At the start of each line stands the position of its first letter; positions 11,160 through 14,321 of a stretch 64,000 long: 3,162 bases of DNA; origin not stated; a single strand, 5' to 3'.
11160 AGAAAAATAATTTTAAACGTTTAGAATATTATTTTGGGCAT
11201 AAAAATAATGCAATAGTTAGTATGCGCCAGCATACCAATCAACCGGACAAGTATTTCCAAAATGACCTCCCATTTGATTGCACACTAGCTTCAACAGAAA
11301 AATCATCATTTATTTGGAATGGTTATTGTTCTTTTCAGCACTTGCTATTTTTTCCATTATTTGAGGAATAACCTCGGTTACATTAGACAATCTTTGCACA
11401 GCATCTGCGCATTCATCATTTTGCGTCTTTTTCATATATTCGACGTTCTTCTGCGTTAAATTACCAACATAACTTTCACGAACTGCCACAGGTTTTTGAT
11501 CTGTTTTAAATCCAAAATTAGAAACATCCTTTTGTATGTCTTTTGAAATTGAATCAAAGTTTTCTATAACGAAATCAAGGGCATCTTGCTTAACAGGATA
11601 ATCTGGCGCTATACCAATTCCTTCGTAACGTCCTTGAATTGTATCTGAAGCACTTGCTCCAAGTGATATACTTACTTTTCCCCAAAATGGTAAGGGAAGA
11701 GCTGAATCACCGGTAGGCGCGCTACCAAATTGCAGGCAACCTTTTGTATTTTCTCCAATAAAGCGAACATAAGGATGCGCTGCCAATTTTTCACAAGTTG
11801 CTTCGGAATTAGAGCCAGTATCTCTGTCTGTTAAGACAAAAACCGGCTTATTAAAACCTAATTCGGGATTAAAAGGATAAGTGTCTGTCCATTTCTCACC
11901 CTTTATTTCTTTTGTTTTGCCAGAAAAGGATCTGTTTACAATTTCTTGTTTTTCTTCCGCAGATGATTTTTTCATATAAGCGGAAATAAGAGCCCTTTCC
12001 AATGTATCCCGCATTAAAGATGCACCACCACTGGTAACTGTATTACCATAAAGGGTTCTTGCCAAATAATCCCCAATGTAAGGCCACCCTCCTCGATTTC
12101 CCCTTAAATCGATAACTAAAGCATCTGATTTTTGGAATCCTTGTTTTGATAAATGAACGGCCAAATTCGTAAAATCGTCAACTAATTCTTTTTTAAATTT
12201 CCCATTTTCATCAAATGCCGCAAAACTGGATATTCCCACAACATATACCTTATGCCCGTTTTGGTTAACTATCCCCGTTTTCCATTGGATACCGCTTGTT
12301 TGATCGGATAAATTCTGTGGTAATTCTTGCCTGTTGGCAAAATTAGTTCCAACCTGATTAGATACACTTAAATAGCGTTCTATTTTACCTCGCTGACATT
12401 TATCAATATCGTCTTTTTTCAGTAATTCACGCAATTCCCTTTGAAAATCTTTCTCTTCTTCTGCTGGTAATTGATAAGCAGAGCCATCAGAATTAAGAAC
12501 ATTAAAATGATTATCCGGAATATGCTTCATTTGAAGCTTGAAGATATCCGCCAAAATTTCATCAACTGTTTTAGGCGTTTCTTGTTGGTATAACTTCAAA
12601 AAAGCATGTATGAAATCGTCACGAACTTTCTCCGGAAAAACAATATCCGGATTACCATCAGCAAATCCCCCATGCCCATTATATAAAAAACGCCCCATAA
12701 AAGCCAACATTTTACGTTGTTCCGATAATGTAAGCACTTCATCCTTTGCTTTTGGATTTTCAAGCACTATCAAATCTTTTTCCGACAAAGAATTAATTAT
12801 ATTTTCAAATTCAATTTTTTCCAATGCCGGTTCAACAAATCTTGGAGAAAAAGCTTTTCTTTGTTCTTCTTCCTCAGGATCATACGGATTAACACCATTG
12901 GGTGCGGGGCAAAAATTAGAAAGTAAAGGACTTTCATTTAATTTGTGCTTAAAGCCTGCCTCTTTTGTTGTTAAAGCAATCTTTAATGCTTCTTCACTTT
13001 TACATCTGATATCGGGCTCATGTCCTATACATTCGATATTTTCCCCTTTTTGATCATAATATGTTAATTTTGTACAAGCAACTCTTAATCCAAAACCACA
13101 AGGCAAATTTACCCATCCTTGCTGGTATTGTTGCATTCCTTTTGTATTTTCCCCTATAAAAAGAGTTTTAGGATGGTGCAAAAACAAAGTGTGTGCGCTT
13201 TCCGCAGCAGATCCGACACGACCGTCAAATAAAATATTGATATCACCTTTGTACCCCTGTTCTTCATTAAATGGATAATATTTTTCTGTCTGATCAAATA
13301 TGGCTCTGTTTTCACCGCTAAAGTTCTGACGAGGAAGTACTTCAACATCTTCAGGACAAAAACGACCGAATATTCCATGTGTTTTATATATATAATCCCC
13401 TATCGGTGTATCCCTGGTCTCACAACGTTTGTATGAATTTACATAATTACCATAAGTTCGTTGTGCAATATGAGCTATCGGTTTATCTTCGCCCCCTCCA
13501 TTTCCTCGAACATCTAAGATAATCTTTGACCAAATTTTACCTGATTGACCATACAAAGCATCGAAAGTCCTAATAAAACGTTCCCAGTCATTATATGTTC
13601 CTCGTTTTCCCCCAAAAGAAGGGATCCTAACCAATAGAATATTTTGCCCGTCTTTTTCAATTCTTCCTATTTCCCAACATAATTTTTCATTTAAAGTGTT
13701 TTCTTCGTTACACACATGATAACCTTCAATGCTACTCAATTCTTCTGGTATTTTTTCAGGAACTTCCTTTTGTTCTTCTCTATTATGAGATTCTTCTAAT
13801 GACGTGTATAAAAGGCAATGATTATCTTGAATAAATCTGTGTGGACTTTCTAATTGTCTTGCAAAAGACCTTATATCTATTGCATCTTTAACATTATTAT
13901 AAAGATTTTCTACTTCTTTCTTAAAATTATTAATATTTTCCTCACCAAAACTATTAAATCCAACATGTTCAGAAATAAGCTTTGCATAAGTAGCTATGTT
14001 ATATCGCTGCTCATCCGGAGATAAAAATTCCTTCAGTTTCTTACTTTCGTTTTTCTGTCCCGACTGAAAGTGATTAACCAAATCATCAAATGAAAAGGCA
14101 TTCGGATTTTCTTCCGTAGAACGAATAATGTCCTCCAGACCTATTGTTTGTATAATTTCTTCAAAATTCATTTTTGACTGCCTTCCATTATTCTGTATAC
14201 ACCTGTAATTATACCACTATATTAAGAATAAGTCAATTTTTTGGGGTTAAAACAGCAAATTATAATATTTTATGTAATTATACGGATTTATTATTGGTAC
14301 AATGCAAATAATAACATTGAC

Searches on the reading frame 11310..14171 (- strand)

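Call 17: search_protein_families(library=ncbifam, proteins=[window:11310-14171:-], max_evalue=1e-10)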
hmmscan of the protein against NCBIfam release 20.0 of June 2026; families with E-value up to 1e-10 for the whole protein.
window:11310-14171:- (953 aa): 1 family
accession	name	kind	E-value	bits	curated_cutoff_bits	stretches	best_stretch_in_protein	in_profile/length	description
TIGR00225.1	prc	subfamily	2e-13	50.1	218.6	0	298-396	225-320/335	C-terminal processing peptidase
